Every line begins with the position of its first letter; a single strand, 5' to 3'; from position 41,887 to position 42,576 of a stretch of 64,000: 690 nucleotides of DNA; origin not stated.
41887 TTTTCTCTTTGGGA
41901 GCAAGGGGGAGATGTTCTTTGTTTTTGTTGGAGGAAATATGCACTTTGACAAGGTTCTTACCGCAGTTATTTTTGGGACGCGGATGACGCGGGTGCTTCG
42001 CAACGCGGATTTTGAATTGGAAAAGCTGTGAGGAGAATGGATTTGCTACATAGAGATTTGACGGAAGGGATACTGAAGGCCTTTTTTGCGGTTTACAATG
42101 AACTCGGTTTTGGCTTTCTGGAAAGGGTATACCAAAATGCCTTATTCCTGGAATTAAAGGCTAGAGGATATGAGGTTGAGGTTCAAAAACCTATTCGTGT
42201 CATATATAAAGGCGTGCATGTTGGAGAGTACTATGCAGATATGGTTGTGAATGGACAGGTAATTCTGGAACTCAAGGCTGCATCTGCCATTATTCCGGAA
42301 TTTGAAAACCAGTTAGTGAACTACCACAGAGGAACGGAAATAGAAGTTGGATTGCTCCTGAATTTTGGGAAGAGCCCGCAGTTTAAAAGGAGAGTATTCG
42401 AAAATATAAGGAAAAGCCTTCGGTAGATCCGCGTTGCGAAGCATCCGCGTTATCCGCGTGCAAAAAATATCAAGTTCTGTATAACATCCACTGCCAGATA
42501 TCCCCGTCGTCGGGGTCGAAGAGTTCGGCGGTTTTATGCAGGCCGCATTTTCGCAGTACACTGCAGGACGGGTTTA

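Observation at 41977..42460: GxxExxY nuclease-fold gene nested exactly between the arms of a 34-bp inverted repeat: possible selfish cassette inside an intergenic hairpin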

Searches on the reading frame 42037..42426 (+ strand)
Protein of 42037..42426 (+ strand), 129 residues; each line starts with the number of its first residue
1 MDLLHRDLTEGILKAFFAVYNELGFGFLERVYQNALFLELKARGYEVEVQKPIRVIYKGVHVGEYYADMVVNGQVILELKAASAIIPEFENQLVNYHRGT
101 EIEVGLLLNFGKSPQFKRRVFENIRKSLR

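Call 4: search_protein_families(library=pfam, proteins=[window:42037-42426:+], max_evalue=0.01)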
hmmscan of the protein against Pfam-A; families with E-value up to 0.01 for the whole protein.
window:42037-42426:+ (129 aa): 1 family
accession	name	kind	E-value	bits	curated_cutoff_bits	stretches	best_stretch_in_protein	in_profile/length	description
PF13366.12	PDDEXK_3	-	1.2e-37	129.2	22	1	7-118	2-116/117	PD-(D/E)XK nuclease superfamily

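Call 5: search_protein_families(library=ncbifam, proteins=[window:42037-42426:+], max_evalue=0.01)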
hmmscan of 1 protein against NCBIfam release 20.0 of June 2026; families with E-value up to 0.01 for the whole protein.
window:42037-42426:+ (129 aa): 1 family
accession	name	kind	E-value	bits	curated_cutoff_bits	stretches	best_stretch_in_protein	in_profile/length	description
TIGR04256.1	GxxExxY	subfamily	8.7e-37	126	35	1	8-117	2-113/116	GxxExxY protein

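Call 13: find_encoding_contigs(protein=window:42037-42426:+, flank=10000, max_places=10)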
Protein window:42037-42426:+ (129 aa): 13 contigs read that carry it; 10 places shown.
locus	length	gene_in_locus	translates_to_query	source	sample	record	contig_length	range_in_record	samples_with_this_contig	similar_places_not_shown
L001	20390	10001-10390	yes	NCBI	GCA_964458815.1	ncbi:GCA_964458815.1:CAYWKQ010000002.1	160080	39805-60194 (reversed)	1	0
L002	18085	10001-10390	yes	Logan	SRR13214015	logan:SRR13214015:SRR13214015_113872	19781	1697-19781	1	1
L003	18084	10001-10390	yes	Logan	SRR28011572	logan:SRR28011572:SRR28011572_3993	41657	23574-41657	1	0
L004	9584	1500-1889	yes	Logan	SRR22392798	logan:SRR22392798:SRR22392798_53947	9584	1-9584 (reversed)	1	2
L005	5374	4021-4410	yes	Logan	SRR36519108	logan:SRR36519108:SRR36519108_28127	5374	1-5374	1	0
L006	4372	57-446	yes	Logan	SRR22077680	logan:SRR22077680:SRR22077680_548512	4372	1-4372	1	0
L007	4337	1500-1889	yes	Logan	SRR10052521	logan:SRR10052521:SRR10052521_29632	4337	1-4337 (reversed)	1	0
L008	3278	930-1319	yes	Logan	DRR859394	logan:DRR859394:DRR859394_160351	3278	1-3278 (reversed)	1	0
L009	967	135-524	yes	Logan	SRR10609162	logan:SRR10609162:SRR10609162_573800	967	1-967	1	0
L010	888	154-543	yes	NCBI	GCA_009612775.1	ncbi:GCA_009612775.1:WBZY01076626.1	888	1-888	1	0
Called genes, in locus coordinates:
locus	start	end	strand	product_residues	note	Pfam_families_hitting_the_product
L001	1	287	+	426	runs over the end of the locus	PF01979:Amidohydro_1, PF07969:Amidohydro_3 (weak)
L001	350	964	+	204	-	PF14127:DUF4294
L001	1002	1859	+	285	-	PF12867:DinB_2, PF02311:AraC_binding (weak), PF07883:Cupin_2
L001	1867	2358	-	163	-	PF13302:Acetyltransf_3 (weak), PF00583:Acetyltransf_1, PF13673:Acetyltransf_10, PF13508:Acetyltransf_7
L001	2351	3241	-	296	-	PF06167:Peptidase_M90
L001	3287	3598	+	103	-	-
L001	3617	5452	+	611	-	PF02518:HATPase_c, PF13589:HATPase_c_3, PF01119:DNA_mis_repair, PF08676:MutL_C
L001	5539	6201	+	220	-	PF01694:Rhomboid, PF08551:DUF1751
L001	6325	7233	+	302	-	PF01694:Rhomboid, PF20216:DUF6576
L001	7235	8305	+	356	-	PF28535:DUF8431, PF03372:Exo_endo_phos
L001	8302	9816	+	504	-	PF01406:tRNA-synt_1e, PF09334:tRNA-synt_1g (faint), PF09190:DALR_2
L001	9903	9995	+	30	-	-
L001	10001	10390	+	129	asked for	PF13366:PDDEXK_3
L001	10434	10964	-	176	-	PF00583:Acetyltransf_1, PF13302:Acetyltransf_3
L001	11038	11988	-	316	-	PF00535:Glycos_transf_2, PF10111:Glyco_tranf_2_2 (weak)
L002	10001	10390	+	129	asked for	PF13366:PDDEXK_3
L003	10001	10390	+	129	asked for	PF13366:PDDEXK_3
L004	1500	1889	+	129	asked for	PF13366:PDDEXK_3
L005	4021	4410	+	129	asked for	PF13366:PDDEXK_3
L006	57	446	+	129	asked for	PF13366:PDDEXK_3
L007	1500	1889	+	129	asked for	PF13366:PDDEXK_3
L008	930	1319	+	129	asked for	PF13366:PDDEXK_3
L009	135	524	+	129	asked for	PF13366:PDDEXK_3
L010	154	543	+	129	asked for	PF13366:PDDEXK_3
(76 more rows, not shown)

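Call 16: find_homologous_proteins(query=window:42037-42423:+, max_evalue=1e-10)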
Query window:42037-42423:+ (129 aa): 4924 proteins with E <= 1e-10 among 4942 candidates; the best 120 are listed.
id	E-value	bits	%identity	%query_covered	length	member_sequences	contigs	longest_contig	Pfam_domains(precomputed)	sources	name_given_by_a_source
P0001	1.1e-75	270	99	98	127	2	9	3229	PF13366.13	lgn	-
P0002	3.2e-55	203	77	100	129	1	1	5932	PF13366.13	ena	-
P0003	1.9e-54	201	73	99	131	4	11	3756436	PF13366.13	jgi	jgi:GxxExxY protein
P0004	3.0e-53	197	69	100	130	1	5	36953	PF13366.13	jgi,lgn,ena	jgi:GxxExxY protein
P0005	6.4e-53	196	70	97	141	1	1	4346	PF13366.13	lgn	-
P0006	7.7e-53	196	68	100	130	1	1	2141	PF13366.13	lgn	-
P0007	1.2e-52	195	71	98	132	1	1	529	PF13366.13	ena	-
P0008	1.2e-52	195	69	100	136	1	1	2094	PF13366.13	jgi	jgi:GxxExxY protein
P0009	1.3e-52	195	68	100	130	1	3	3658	PF13366.13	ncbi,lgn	-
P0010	1.4e-52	195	68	100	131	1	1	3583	PF13366.13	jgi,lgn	-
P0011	2.4e-52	194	68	100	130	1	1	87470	PF13366.13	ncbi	-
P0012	2.5e-52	194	68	100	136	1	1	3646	PF13366.13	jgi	jgi:GxxExxY protein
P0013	2.7e-52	194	68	100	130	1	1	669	PF13366.13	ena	-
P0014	3.2e-52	194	67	100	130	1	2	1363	PF13366.13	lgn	-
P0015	6.2e-52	193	66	99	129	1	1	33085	PF13366.13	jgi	jgi:GxxExxY protein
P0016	8.6e-52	192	72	98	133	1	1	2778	PF13366.13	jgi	-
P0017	1.5e-51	192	70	98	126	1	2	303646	PF13366.13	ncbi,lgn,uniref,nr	ncbi:GxxExxY protein [Flavobacterium sp.]|uniref:GxxExxY protein n=1 Tax=Flavobacterium sp. TaxID=23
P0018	1.5e-51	192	67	100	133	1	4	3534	PF13366.13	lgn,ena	-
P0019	1.5e-51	192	69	98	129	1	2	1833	PF13366.13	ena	-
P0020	1.6e-51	192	68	100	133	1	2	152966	PF13366.13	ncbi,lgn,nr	ncbi:MAG: GxxExxY protein [Bacteroidales bacterium]|nr:GxxExxY protein [Bacteroidales bacterium]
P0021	1.6e-51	192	69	100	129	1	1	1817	PF13366.13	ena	-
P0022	1.7e-51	191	68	100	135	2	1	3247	PF13366.13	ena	-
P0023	1.7e-51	191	68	100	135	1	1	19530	PF13366.13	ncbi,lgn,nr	ncbi:MAG: GxxExxY protein [Bacteroidetes bacterium B1(2017)]|nr:MAG: GxxExxY protein [Bacteroidetes 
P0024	1.8e-51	191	67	100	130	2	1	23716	PF13366.13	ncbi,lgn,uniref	ncbi:MAG: GxxExxY protein [Emticicia sp.]|uniref:GxxExxY protein n=1 Tax=Emticicia sp. TaxID=1930953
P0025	1.8e-51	191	72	98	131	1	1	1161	PF13366.13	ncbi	-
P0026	2.0e-51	191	70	98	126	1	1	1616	PF13366.13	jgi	jgi:GxxExxY protein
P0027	2.0e-51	191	70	99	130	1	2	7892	PF13366.13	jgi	jgi:GxxExxY protein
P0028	2.0e-51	191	67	100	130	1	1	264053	PF13366.13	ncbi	ncbi:GxxExxY protein [Emticicia sediminis]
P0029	2.0e-51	191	69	98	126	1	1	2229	PF13366.13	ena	-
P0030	2.2e-51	191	67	100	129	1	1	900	PF13366.13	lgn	-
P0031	2.4e-51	191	69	98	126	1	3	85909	PF13366.13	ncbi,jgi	ncbi:MAG: hypothetical protein RLZZ323_534 [Bacteroidota bacterium]|jgi:GxxExxY protein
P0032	2.6e-51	191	71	100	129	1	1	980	PF13366.13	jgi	jgi:GxxExxY protein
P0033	3.1e-51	191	70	98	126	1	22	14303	PF13366.13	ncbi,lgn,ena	-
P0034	3.2e-51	191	70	98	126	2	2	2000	PF13366.13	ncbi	-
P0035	3.2e-51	191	72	98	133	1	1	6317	PF13366.13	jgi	jgi:GxxExxY protein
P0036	3.6e-51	190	71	98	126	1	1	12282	PF13366.13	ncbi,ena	-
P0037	4.2e-51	190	70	98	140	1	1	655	PF13366.13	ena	-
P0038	4.6e-51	190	69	98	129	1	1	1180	PF13366.13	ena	-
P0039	4.7e-51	190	70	99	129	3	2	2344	PF13366.13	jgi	jgi:GxxExxY protein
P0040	4.8e-51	190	66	100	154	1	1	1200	PF13366.13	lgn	-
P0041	5.6e-51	190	67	100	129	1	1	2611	PF13366.13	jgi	jgi:GxxExxY protein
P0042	5.8e-51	190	70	100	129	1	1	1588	PF13366.13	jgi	jgi:GxxExxY protein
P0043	5.9e-51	190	67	98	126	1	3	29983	PF13366.13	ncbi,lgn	-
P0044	6.5e-51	190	69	99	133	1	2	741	PF13366.13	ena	-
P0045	6.5e-51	190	69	98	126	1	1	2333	PF13366.13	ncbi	-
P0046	6.9e-51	189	69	100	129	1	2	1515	PF13366.13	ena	-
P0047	7.1e-51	189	68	99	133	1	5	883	PF13366.13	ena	-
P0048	7.7e-51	189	69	98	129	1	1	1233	PF13366.13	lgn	-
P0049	7.8e-51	189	69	98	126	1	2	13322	PF13366.13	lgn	-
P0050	8.0e-51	189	67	100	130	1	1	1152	PF13366.13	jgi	jgi:GxxExxY protein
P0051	8.1e-51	189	69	98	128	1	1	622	PF13366.13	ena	-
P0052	8.6e-51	189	67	98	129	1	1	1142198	PF13366.13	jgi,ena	-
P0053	8.9e-51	189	68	100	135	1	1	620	PF13366.13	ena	-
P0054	9.0e-51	189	68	99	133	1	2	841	PF13366.13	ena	-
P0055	9.7e-51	189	67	100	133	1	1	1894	PF13366.13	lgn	-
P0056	1.1e-50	189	68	98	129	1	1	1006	PF13366.13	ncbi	-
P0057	1.2e-50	189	68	98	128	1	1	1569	PF13366.13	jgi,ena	-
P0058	1.2e-50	189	70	99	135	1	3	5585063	PF13366.13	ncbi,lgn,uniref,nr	ncbi:GxxExxY protein [Cnuella takakiae]|uniref:GxxExxY protein n=1 Tax=Cnuella takakiae TaxID=130269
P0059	1.3e-50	189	67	98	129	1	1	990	PF13366.13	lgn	-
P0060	1.3e-50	189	71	98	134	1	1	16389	PF13366.13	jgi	-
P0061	1.4e-50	189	70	95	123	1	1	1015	PF13366.13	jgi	jgi:GxxExxY protein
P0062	1.4e-50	188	67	98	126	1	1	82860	PF13366.13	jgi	jgi:GxxExxY protein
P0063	1.4e-50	188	67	100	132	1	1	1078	PF13366.13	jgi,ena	-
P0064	1.5e-50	188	69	98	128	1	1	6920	PF13366.13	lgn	-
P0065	1.6e-50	188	68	98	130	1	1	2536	PF13366.13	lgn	-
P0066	1.6e-50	188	68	98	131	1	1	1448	PF13366.13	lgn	-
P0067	1.6e-50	188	68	100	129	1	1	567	PF13366.13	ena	-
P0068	1.7e-50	188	70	100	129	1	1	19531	PF13366.13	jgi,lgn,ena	-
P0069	2.0e-50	188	68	100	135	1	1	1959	PF13366.13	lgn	-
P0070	2.0e-50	188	70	98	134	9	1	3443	PF13366.13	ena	-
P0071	2.2e-50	188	68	98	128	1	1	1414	PF13366.13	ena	-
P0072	2.5e-50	188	70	98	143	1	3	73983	PF13366.13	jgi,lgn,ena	-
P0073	2.5e-50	188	67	100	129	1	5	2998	PF13366.13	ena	-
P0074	2.6e-50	188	68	99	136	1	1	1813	PF13366.13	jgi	-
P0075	2.6e-50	188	67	100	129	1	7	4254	PF13366.13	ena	-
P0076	2.7e-50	188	69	99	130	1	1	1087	PF13366.13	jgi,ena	-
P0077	2.8e-50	188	67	100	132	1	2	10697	PF13366.13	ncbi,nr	ncbi:MAG: GxxExxY protein [Ignavibacteria bacterium]|nr:GxxExxY protein [Ignavibacteriota bacterium]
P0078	2.8e-50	188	69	98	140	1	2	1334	PF13366.13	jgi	jgi:GxxExxY protein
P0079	2.9e-50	187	65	98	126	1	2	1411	PF13366.13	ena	-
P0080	3.1e-50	187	65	99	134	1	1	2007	PF13366.13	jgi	jgi:GxxExxY protein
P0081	3.1e-50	187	68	99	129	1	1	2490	PF13366.13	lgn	-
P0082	3.3e-50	187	66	98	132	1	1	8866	PF13366.13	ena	-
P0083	3.3e-50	187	67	100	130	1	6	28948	PF13366.13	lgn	-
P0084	3.5e-50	187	68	99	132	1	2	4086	PF13366.13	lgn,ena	-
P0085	3.9e-50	187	69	98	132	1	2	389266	PF13366.13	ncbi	-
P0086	4.1e-50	187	69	98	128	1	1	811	PF13366.13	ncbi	-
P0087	4.2e-50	187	65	98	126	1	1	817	PF13366.13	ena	-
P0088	4.2e-50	187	66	98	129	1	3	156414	PF13366.13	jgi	jgi:GxxExxY protein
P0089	4.2e-50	187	67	98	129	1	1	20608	PF13366.13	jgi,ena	-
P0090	4.2e-50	187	66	99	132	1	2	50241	PF13366.13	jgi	jgi:GxxExxY protein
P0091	4.2e-50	187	64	99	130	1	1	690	PF13366.13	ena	-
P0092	4.4e-50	187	67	100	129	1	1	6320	PF13366.13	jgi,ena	-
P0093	5.0e-50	187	68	99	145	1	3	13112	PF13366.13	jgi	jgi:GxxExxY protein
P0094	5.0e-50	187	68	99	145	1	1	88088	PF13366.13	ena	-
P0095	5.4e-50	187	66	100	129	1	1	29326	PF13366.13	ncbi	-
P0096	5.4e-50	187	69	96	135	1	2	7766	PF13366.13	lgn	-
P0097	5.7e-50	187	67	99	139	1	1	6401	PF13366.13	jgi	jgi:GxxExxY protein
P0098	5.9e-50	186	68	98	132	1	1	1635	PF13366.13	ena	-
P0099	5.9e-50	186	68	98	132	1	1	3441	PF13366.13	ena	-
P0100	6.1e-50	186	69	98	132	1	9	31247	PF13366.13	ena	-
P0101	6.2e-50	186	69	98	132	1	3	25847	PF13366.13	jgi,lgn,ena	-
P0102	6.3e-50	186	67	98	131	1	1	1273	PF13366.13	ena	-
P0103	6.7e-50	186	68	98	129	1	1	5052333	PF13366.13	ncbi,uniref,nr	ncbi:GxxExxY protein [Flavobacterium sp. N502536]|uniref:GxxExxY protein n=1 Tax=Flavobacterium sp. 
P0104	6.8e-50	186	67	100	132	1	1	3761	PF13366.13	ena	-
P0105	6.9e-50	186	65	98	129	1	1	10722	PF13366.13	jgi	jgi:GxxExxY protein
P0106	7.0e-50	186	69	98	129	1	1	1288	PF13366.13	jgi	jgi:GxxExxY protein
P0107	7.0e-50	186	67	100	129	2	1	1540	PF13366.13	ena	-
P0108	7.3e-50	186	69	99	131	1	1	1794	PF13366.13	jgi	-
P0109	7.7e-50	186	69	98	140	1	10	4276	PF13366.13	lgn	-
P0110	7.9e-50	186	65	98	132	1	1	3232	PF13366.13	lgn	-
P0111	8.0e-50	186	65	98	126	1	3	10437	PF13366.13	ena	-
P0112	8.7e-50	186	69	98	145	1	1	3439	PF13366.13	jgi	jgi:GxxExxY protein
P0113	8.8e-50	186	67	100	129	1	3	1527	PF13366.13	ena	-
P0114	9.3e-50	186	65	98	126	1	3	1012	PF13366.13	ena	-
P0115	9.3e-50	186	67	100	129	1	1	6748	PF13366.13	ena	-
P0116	9.4e-50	186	67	99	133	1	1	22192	PF13366.13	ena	-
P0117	9.6e-50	186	65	100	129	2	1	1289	PF13366.13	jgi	jgi:GxxExxY protein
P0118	1.0e-49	186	67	98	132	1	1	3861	PF13366.13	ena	-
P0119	1.0e-49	186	68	98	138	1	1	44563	PF13366.13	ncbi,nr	ncbi:MAG: GxxExxY protein [Bacteroidales bacterium]|nr:GxxExxY protein [Bacteroidales bacterium]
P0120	1.1e-49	186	68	98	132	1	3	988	PF13366.13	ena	-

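Call 18: find_related_loci(query=A1, collection=genome_contigs, flank=3000)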
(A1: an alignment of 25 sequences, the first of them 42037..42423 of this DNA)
Query A1 (129 aa) in genome_contigs; peptide patterns used: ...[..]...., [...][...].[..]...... (x = any residue, [..] = any of these).
600 stretches matched a pattern (row limit reached: there are more); 569 encode a relative of the query (tblastn E <= 1e-3); the best 80 are kept; 80 distinct loci.
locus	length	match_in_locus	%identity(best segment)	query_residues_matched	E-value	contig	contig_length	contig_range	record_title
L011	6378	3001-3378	71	1-126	2e-56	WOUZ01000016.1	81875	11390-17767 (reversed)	MAG: Bacteroidetes bacterium isolate X2_MetaBAT.6 scaffold_169, whole genome shotgun sequence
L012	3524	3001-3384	70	1-128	2e-56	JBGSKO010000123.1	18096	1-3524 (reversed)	MAG: Saprospiraceae bacterium isolate JTS-AC182 k141_4169009, whole genome shotgun sequence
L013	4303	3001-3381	68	1-127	9e-56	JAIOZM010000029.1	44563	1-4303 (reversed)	MAG: Bacteroidales bacterium isolate Tobar13.5m-G9 Tobar13-5m-C925, whole genome shotgun sequence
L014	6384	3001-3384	66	1-128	1e-55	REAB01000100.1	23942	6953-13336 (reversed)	MAG: Cytophagia bacterium isolate PH2015_03U_46_23 PH2015_03U_scaffold_398, whole genome shotgun sequence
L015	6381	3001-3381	64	1-127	2e-54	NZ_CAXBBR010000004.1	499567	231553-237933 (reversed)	MAG: uncultured Flavobacterium sp. isolate ERR2762137_concoct_89 ERZ3421854.11, whole genome shotgun sequence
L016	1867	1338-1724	64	1-129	2e-55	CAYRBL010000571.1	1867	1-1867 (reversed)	MAG TPA_asm: uncultured Bacteroides sp. isolate binchicken_co2_197 genome assembly, contig: NODE_112528_length_1867_cov_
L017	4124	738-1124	64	1-129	1e-54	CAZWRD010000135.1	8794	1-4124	MAG TPA_asm: uncultured Bacteroides sp. isolate SRP272421_co2_760 genome assembly, contig: NODE_30370_length_8794_cov_8.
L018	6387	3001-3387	67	1-129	3e-54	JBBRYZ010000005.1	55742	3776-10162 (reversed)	MAG: Bacteroidales bacterium isolate metawrap_la5_11 metawrap_la5_11_K_37432_L_55742_cov_28.2644, whole genome shotgun s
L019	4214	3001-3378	66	1-126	4e-54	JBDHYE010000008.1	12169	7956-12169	MAG: Chitinophagaceae bacterium isolate AS-MESO-3CA.108 NODE_22533_length_12169_cov_3.157956, whole genome shotgun seque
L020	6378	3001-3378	64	1-126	3e-54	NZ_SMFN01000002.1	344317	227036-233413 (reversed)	Flavobacterium sandaracinum strain LB-D12 contig2, whole genome shotgun sequence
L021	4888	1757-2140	66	1-128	7e-54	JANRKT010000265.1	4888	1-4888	MAG: Chitinophagaceae bacterium isolate bins.154 k141_2579454, whole genome shotgun sequence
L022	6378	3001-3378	67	1-126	6e-54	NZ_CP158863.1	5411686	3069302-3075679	Flavobacterium ginsenosidimutans strain FLA2 chromosome, complete genome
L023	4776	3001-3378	65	1-126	5e-54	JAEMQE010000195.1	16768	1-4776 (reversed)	MAG: Lentimicrobium sp. isolate 2016_B02_sed_C_21 c_000000000757, whole genome shotgun sequence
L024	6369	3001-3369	68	1-123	5e-54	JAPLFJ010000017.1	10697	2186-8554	MAG: Ignavibacteriae bacterium isolate LacPavin_0920_WC57_MAG_36_34 LacPavin_0920_WC57_scaffold_490036, whole genome sho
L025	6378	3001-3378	66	1-126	9e-54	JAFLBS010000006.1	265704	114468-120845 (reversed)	MAG: Flavobacteriales bacterium isolate UWPOB_FLAVO2 gnl_X_HGIHAMPF_6, whole genome shotgun sequence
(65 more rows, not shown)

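Call 39: find_encoding_contigs(protein=P0001, flank=3000, max_places=6)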
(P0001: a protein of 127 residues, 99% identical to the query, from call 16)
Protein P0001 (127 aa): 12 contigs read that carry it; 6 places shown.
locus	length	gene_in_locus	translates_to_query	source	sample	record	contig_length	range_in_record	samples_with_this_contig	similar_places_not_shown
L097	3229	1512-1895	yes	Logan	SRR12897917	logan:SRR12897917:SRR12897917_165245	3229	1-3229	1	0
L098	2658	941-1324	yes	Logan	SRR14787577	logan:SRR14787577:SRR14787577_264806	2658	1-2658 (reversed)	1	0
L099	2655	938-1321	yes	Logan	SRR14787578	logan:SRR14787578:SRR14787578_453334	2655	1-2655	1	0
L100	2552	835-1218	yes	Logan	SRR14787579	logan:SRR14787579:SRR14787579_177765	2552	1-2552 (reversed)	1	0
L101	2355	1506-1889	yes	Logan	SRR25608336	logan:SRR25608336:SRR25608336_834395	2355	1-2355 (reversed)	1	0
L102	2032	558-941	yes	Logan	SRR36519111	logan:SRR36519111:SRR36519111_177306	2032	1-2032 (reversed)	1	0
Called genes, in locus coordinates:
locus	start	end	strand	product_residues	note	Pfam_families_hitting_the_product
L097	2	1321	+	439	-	?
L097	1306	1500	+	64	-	-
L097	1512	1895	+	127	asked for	PF13366:PDDEXK_3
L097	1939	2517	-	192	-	PF00583:Acetyltransf_1, PF13302:Acetyltransf_3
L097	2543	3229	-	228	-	?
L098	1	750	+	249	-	?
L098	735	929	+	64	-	-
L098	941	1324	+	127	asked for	PF13366:PDDEXK_3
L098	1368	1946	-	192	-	PF00583:Acetyltransf_1, PF13302:Acetyltransf_3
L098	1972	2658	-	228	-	?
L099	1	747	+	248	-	?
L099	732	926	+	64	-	-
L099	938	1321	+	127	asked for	PF13366:PDDEXK_3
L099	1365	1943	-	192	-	PF00583:Acetyltransf_1, PF13302:Acetyltransf_3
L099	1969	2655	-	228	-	?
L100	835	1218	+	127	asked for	PF13366:PDDEXK_3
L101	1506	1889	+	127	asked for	PF13366:PDDEXK_3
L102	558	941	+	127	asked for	PF13366:PDDEXK_3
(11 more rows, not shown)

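Call 40: find_encoding_contigs(protein=P0002, flank=3000, max_places=3)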
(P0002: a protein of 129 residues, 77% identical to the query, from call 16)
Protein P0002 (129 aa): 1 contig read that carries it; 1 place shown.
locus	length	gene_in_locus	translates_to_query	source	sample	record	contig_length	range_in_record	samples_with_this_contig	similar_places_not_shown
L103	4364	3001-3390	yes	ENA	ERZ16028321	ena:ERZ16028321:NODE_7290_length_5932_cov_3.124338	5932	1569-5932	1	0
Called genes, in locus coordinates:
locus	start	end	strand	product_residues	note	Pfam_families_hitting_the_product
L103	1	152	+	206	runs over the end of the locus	-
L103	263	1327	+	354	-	PF28535:DUF8431, PF03372:Exo_endo_phos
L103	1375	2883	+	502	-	PF01406:tRNA-synt_1e, PF09334:tRNA-synt_1g (faint), PF09190:DALR_2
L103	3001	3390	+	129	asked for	PF13366:PDDEXK_3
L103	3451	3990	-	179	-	PF13302:Acetyltransf_3, PF00583:Acetyltransf_1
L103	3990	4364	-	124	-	?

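Call 41: find_encoding_contigs(protein=P0003, flank=3000, max_places=6)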
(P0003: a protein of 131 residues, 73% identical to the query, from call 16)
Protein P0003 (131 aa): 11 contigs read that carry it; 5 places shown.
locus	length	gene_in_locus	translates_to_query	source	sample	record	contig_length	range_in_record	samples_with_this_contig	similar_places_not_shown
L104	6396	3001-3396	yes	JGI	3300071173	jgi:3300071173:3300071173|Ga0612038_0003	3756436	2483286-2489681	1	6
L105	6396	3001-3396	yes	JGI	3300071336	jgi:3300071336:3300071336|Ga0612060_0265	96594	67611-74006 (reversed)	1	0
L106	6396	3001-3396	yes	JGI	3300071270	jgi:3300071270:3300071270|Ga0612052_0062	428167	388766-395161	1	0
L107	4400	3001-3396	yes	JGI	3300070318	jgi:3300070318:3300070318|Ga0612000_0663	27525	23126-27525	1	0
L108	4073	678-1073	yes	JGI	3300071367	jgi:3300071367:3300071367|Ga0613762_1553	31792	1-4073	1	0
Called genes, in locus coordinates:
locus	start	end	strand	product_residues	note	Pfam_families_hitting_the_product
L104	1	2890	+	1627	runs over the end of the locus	PF12458:DUF3686, PF07728:AAA_5 (faint), PF25472:DUF7902, PF00004:AAA (weak)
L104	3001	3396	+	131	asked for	PF13366:PDDEXK_3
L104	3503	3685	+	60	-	-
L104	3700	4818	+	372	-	PF00085:Thioredoxin (weak), PF13905:Thioredoxin_8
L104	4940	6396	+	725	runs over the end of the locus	PF07715:Plug, PF00593:TonB_dep_Rec_b-barrel, PF14905:OMP_b-brl_3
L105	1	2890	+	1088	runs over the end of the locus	PF25472:DUF7902, PF07728:AAA_5 (faint), PF00004:AAA (weak)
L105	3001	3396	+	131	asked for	PF13366:PDDEXK_3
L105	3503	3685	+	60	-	-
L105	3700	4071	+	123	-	-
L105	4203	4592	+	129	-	-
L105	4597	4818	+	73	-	-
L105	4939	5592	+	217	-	PF07715:Plug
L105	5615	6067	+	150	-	-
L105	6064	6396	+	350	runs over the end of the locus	PF00593:TonB_dep_Rec_b-barrel, PF14905:OMP_b-brl_3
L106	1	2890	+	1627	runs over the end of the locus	PF12458:DUF3686, PF07728:AAA_5 (faint), PF25472:DUF7902, PF00004:AAA (weak)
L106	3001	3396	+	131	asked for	PF13366:PDDEXK_3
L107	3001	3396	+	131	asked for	PF13366:PDDEXK_3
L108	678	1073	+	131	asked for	PF13366:PDDEXK_3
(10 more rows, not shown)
